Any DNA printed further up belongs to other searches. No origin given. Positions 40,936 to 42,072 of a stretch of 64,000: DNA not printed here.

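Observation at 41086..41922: HinP1I/MspI-family restriction-endonuclease homologue with a Sec signal peptide and no methyltransferase partner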

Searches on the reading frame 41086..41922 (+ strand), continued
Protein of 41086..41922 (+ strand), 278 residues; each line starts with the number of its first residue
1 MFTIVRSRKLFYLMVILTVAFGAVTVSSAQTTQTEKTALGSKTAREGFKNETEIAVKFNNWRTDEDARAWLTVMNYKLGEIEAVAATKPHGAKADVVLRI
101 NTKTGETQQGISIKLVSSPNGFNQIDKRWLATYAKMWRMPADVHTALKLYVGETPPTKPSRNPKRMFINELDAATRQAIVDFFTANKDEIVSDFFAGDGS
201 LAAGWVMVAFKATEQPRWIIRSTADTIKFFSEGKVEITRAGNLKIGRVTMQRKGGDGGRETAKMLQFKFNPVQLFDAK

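Call 19: find_encoding_contigs(protein=P0111, flank=10000, max_places=2)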
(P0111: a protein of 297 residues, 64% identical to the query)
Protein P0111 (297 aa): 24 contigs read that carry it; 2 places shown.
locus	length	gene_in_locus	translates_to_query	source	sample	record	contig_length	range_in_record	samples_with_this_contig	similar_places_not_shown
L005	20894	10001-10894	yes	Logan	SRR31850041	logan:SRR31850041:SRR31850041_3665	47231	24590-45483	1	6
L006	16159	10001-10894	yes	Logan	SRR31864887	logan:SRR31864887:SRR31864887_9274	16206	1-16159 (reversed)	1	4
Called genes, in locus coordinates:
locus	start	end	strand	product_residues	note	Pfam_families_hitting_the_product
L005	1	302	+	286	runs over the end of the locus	PF02621:VitK2_biosynth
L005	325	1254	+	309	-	-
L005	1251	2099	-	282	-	PF01553:Acyltransferase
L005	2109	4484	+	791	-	PF00246:Peptidase_M14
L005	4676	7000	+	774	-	PF08486:SpoIID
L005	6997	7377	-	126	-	PF01850:PIN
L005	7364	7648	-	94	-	PF04014:MazE_antitoxin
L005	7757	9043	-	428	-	PF13606:Ank_3 (faint), PF13637:Ank_4 (faint), PF13857:Ank_5 (faint), PF12796:Ank_2 (weak), PF00023:Ank (weak)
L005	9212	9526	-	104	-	-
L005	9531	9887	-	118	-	PF06993:DUF1304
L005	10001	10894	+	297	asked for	PF11463:R-HINP1I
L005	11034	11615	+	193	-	-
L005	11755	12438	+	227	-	-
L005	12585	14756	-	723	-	PF13620:CarboxypepD_reg, PF13715:CarbopepD_reg_2, PF07715:Plug, PF00593:TonB_dep_Rec_b-barrel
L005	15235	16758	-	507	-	PF01979:Amidohydro_1, PF07969:Amidohydro_3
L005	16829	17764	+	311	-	PF00056:Ldh_1_N, PF02866:Ldh_1_C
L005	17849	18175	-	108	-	PF25212:HVO_A0114 (faint), PF01022:HTH_5, PF12802:MarR_2 (weak), PF12840:HTH_20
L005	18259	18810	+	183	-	PF00581:Rhodanese, PF11127:YgaP-like_TM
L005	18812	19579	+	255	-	PF01925:TauE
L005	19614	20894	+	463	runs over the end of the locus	PF00753:Lactamase_B, PF00581:Rhodanese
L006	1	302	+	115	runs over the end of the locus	?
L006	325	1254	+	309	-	-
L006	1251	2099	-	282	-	PF01553:Acyltransferase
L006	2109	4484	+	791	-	PF00246:Peptidase_M14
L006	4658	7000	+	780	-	PF08486:SpoIID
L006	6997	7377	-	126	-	PF01850:PIN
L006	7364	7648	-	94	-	PF04014:MazE_antitoxin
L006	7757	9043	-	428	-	PF13606:Ank_3 (faint), PF13637:Ank_4 (faint), PF13857:Ank_5 (faint), PF12796:Ank_2 (weak), PF00023:Ank (weak)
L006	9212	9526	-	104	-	-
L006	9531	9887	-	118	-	PF06993:DUF1304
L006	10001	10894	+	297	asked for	PF11463:R-HINP1I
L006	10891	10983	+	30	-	-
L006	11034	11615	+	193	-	-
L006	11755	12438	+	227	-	-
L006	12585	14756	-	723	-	PF13620:CarboxypepD_reg, PF13715:CarbopepD_reg_2, PF07715:Plug, PF00593:TonB_dep_Rec_b-barrel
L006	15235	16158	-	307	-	?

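Call 27: find_related_loci(query=window:41086-41919:+, collection=genome_contigs, flank=10000)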
Query window:41086-41919:+ (278 aa) in genome_contigs; peptide patterns used: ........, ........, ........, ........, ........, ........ (x = any residue, [..] = any of these).
599 stretches matched a pattern (row limit reached: there are more); 516 encode a relative of the query (tblastn E <= 1e-3); the best 80 are kept; 80 distinct loci.
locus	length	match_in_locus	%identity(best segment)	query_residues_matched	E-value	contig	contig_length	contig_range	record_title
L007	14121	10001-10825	72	1-278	3e-133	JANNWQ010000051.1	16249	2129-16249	MAG: Acidobacteriota bacterium isolate VAR_34_metabat_330 VAR_34_k141_1362831, whole genome shotgun sequence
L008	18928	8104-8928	65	1-278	2e-126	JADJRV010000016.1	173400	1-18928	MAG: Chloracidobacterium sp. isolate Hade_18-Q3-R52-61_BATAC.229 tig00019381-10-1737790, whole genome shotgun sequence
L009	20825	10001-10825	67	2-278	5e-125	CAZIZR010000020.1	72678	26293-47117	MAG TPA_asm: uncultured Chloracidobacterium sp. isolate SRP189682_co1_41 genome assembly, contig: NODE_305_length_72678_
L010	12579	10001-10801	68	13-278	5e-124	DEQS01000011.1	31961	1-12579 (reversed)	MAG TPA_asm: Chloracidobacterium sp. UBA3360 UBA3360_contig_837, whole genome shotgun sequence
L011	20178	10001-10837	66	5-278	1e-123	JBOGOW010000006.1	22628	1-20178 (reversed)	MAG: Pyrinomonadaceae bacterium isolate SE1515_concoct.bin.35 NODE_217_length_22628_cov_1.057553, whole genome shotgun s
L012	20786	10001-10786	66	12-278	3e-123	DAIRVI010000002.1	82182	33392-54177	MAG TPA_asm: Pyrinomonadaceae bacterium isolate CTOTU26086 NODE_54_length_82182_cov_10.125610, whole genome shotgun sequ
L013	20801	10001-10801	67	13-278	7e-123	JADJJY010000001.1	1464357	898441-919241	MAG: Chloracidobacterium sp. isolate EsbE_18-Q3-R3-47_BAT3C.144 tig00000371-10-14621300, whole genome shotgun sequence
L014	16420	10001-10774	70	22-278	4e-122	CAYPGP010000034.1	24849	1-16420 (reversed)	MAG TPA_asm: uncultured Chloracidobacterium sp. isolate binchicken_co105_75 genome assembly, contig: NODE_2483_length_24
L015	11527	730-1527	66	12-278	6e-122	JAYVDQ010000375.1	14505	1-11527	MAG: Chloracidobacterium sp. isolate GL34_DN_metabinner_36_sub GL34_DN_metabinner_36_sub_374, whole genome shotgun seque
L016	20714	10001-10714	72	39-276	7e-122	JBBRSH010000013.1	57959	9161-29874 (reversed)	MAG: Pyrinomonadales bacterium isolate La2_metabat2.036 La2_metabat2.036_K_3596982L57959_cov_13.0000, whole genome shotg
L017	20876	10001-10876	64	16-278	7e-122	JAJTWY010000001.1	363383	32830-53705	MAG: Pyrinomonadaceae bacterium isolate DTUACD1 1-Genome16, whole genome shotgun sequence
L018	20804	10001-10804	65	8-278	2e-121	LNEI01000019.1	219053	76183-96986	MAG: Acidobacteria bacterium Ga0077534 Ga0077534_117.2, whole genome shotgun sequence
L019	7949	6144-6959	65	4-278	2e-121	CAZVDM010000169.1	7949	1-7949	MAG TPA_asm: uncultured Chloracidobacterium sp. isolate SRP173033_co1_97 genome assembly, contig: NODE_23016_length_7949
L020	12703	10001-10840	64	1-278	3e-121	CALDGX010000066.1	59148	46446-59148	MAG TPA_asm: uncultured Chloracidobacterium sp. isolate SRR5576004_bin.87_CONCOCT_v1.1_MAG genome assembly, contig: ERZ7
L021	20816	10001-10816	65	6-277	6e-121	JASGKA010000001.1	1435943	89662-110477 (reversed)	MAG: Pyrinomonadaceae bacterium isolate 5N531 JMF-2111-06-0005.ont.bin.531_0, whole genome shotgun sequence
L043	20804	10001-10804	63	8-278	1e-116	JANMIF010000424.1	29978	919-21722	MAG: Planctomyces sp. isolate OTE_70_metabat_124 OTE_70_k141_2849790, whole genome shotgun sequence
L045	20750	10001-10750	67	29-278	8e-116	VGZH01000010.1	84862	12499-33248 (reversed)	MAG: Planctomycetota bacterium isolate K_Offshore_80m_m2_029 K_Offshore_80m_m2_029_Ga0194132_10000446, whole genome shot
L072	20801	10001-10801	61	9-276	9e-112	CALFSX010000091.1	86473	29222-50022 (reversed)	MAG TPA_asm: uncultured Planctomycetaceae bacterium isolate ERR2206764_bin.127_CONCOCT_v1.1_MAG genome assembly, contig:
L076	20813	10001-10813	60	1-277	5e-111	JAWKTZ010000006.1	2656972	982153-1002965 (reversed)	MAG: Planctomycetaceae bacterium isolate ABC1.50 ABC1.50.fa-6, whole genome shotgun sequence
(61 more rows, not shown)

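Call 45: search_protein_families(library=pfam, proteins=[L021:10004-11734:+, P0121, P0125, L003:11195-13132:+, L005:11034-11612:+, L005:11755-12435:+], max_evalue=0.001)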
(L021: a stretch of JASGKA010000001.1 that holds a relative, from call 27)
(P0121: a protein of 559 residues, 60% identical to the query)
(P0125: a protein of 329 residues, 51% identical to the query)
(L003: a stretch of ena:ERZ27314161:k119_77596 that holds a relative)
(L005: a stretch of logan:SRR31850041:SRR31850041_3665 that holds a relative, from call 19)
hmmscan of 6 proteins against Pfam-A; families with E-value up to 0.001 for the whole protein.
L021:10004-11734:+ (577 aa): 2 families
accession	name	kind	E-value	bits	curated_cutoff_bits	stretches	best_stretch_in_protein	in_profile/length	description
PF11463.14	R-HINP1I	-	2.1e-55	187.9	25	1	68-266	1-205/208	R.HinP1I restriction endonuclease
PF04616.20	Glyco_hydro_43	-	1.9e-48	165.7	32.2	1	279-560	2-287/288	Glycosyl hydrolases family 43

P0121 (559 aa): 1 family
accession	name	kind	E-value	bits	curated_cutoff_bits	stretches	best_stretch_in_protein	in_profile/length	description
PF11463.14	R-HINP1I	-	4.7e-57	193.3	25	1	63-265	1-208/208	R.HinP1I restriction endonuclease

P0125 (329 aa): 1 family
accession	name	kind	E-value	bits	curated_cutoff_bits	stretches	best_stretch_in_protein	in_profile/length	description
PF11463.14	R-HINP1I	-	7e-55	186.2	25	1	119-320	1-208/208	R.HinP1I restriction endonuclease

L003:11195-13132:+ (646 aa): 1 family
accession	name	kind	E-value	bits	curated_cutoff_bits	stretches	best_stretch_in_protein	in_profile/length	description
PF00245.25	Alk_phosphatase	-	5.8e-76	256.6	24.4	1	133-581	2-421/423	Alkaline phosphatase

L005:11034-11612:+ (193 aa): 0 families

L005:11755-12435:+ (227 aa): 0 families

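Call 66: predict_structure(alignment_id=A1)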
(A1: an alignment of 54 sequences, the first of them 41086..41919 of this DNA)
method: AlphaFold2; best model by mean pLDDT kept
length: 278 residues; sequences in the alignment: 54
mean_pLDDT: 88.1   pTM: 0.76
mean pLDDT of the five models: 88.1, 86.1, 84.8, 84.2, 82.9
residues with pLDDT >= 90: 185; 70-90: 57; 50-70: 27; < 50: 9
segments of 3 or more residues with pLDDT < 50: none
pLDDT, mean of each block of 10 residues (from residue 1): 66 87 67 51 59 93 97 97 91 85 96 92 88 96 98 95 95 98 96 84 91 90 96 97 97 77 92 93
secondary structure, 60 per line:
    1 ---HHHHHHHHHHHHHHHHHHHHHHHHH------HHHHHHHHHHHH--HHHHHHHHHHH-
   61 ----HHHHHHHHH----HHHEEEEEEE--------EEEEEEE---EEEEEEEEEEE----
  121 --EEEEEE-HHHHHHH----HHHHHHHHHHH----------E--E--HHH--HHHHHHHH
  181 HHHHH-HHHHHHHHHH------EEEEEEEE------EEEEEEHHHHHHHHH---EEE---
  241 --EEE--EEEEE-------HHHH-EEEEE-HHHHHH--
elements in order: H4-28 H35-46 H49-59 H65-73 E81-87 E96-102 E106-116 E123-128 H130-136 H141-151 H173-185 H187-196 E203-210 E217-222 H223-231 E235-237 E243-245 E248-252 H260-263 E265-269 H271-276

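Call 68: fold_search(model_id=the predicted structure, library=pdb)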
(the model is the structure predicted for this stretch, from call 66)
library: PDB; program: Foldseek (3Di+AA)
matches with E <= 10: 593; with E <= 0.001: 3
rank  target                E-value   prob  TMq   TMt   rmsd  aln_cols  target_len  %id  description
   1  2fkc_A                3.3e-29  1.00  0.79  0.89   3.0       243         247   40  Crystal Form I of Pre-Reactive Complex of Restriction Endonuclease HinP1I with Cognate DNA and Calcium Ion (released 2006-02-21)
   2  1ynm                  6.7e-27  1.00  0.77  0.89   2.3       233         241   39  Crystal structure of restriction endonuclease HinP1I (released 2005-05-03)
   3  1sa3_A                1.4e-08  1.00  0.58  0.61   5.7       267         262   14  An asymmetric complex of restriction endonuclease MspI on its palindromic DNA recognition site (released 2004-09-07)
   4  6g2d_F                2.2e-01  0.06  0.15  0.08  19.3       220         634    9  Citrate-induced acetyl-CoA carboxylase (ACC-Cit) filament at 5.4 A resolution (released 2018-06-13)
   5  5tgx_A                2.9e-01  0.21  0.16  0.19   7.6        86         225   10  Restriction/modification system-Type II R-SwaI complexed with partially cleaved DNA (released 2016-12-21)
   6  8epx_D                3.3e-01  0.08  0.18  0.12  18.2       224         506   11  Type IIS Restriction Endonuclease PaqCI, DNA bound (released 2023-03-22)
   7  3l7z_G                4.2e-01  0.02  0.10  0.10  22.4       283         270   10  Crystal structure of the S. solfataricus archaeal exosome (released 2010-06-23)
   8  4cej_B                4.8e-01  0.03  0.12  0.04  15.8       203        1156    9  Crystal structure of AddAB-DNA-ADPNP complex at 3 Angstrom resolution (released 2014-03-12)
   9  8s04_A                5.1e-01  0.02  0.10  0.06  25.1       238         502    9  A fragment-based inhibitor of SHP2 (released 2024-03-20)
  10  4ic1_B                5.7e-01  0.08  0.12  0.16  14.6       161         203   11  Crystal structure of SSO0001 (released 2013-01-16)
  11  5tgq                  7.7e-01  0.13  0.12  0.14   7.9        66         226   14  Restriction-modification system Type II R.SwaI, DNA free (released 2016-12-21)
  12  9jt2_B                7.7e-01  0.09  0.18  0.13  12.6       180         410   10  substrate-bound NbaSPARDA complexes (released 2025-04-02)
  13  3e41_B                1.0e+00  0.06  0.16  0.18  13.8       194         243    8  Q138F HincII bound to GTCGAC and 5 mM Ca2+ (released 2008-08-26)
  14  8epx_A                1.0e+00  0.05  0.15  0.10  14.9       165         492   16  Type IIS Restriction Endonuclease PaqCI, DNA bound (released 2023-03-22)
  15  3g65_B                1.0e+00  0.02  0.11  0.11  18.7       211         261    9  Crystal Structure of the Human Rad9-Rad1-Hus1 DNA Damage Checkpoint Complex (released 2009-05-26)
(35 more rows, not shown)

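Call 69: search_protein_families(library=pfam, proteins=[L045:4822-5817:+, L045:5918-7123:+, L045:7211-8005:+, L045:8389-9819:+, L045:10870-12150:-, L076:10758-12710:+, L076:12790-14874:+, L043:6490-9717:+, L043:10924-11754:-, L072:7850-9775:-], max_evalue=0.001)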
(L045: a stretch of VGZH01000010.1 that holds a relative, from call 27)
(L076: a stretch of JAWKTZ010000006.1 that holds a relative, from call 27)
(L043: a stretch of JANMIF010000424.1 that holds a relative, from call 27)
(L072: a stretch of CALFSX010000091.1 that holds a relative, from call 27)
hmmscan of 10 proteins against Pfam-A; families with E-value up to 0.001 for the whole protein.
L045:4822-5817:+ (332 aa): 3 families
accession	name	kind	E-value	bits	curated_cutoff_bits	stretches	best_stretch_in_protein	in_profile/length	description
PF02826.25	2-Hacid_dh_C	-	4.4e-62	209.1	25.1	1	117-290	1-178/178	D-isomer specific 2-hydroxyacid dehydrogenase, NAD binding domain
PF00389.36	2-Hacid_dh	-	1.4e-21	77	24.6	1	42-321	27-133/134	D-isomer specific 2-hydroxyacid dehydrogenase, catalytic domain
PF03446.21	NAD_binding_2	-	2.1e-05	25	21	1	151-238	1-92/161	NAD binding domain of 6-phosphogluconate dehydrogenase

L045:5918-7123:+ (402 aa): 3 families
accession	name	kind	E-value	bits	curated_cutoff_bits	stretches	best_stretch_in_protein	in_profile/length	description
PF00465.25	Fe-ADH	-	4.6e-41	140.7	31.3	1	10-187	1-168/168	Iron-containing alcohol dehydrogenase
PF25137.1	ADH_Fe_C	-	1.6e-32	113.2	27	1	198-401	1-193/194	Fe-containing alcohol dehydrogenase family, C-terminal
PF13685.12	Fe-ADH_2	-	3.1e-08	34.2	28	1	27-115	15-97/149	Iron-containing alcohol dehydrogenase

L045:7211-8005:+ (265 aa): 1 family
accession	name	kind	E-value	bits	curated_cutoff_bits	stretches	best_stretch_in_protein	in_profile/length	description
PF02673.24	BacA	-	4.5e-71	240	33.4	1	10-256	2-256/257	Bacitracin resistance protein BacA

L045:8389-9819:+ (477 aa): 3 families
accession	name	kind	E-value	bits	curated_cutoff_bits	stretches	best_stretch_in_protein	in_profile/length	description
PF00270.35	DEAD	-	6.7e-49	166.3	26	1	30-203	1-165/167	DEAD/DEAH box helicase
PF00271.37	Helicase_C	-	3.7e-32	111.3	23.5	1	240-348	2-110/110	Helicase conserved C-terminal domain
PF04851.21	ResIII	-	7.8e-06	26.3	22.5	1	48-199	28-163/164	Type III restriction enzyme, res subunit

L045:10870-12150:- (426 aa): 1 family
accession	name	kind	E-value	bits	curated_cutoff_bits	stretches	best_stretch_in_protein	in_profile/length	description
PF09861.14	Lar_N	-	8.9e-22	77.7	23.3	1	38-197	53-194/204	Lactate racemase N-terminal domain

L076:10758-12710:+ (651 aa): 1 family
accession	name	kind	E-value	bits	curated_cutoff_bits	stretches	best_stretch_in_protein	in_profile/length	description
PF13088.12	BNR_2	-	1.7e-18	67.4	31.4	1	209-406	118-275/277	BNR repeat-like domain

L076:12790-14874:+ (695 aa): 2 families
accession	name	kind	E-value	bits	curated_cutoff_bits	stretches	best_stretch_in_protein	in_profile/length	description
PF05649.18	Peptidase_M13_N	-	1.4e-120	403.7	32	1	57-439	1-381/381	Peptidase family M13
PF01431.27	Peptidase_M13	-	7.7e-75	251.5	24.5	1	491-692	1-205/205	Peptidase family M13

L043:6490-9717:+ (1076 aa): 1 family
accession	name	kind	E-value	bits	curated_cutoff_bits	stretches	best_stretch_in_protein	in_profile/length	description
PF13243.12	SQHop_cyclase_C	-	1.2e-07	31.5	26.1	1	743-831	202-283/319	Squalene-hopene cyclase C-terminal domain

L043:10924-11754:- (276 aa): 1 family
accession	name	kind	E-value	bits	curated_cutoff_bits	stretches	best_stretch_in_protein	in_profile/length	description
PF10502.14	Peptidase_S26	-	1.1e-40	139.8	22.9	1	114-264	7-168/168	Signal peptidase, peptidase S26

L072:7850-9775:- (641 aa): 3 families
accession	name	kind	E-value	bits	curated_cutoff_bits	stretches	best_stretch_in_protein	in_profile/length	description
PF00384.28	Molybdopterin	-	1.9e-48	165.7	24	1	61-457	1-352/353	Molybdopterin oxidoreductase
PF04879.21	Molybdop_Fe4S4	-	9.4e-13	48.4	22.7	1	6-57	4-54/55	Molybdopterin oxidoreductase Fe4S4 domain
PF01568.27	Molydop_binding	-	4.3e-06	27.2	26.8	1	551-626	21-99/110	Molydopterin dinucleotide binding domain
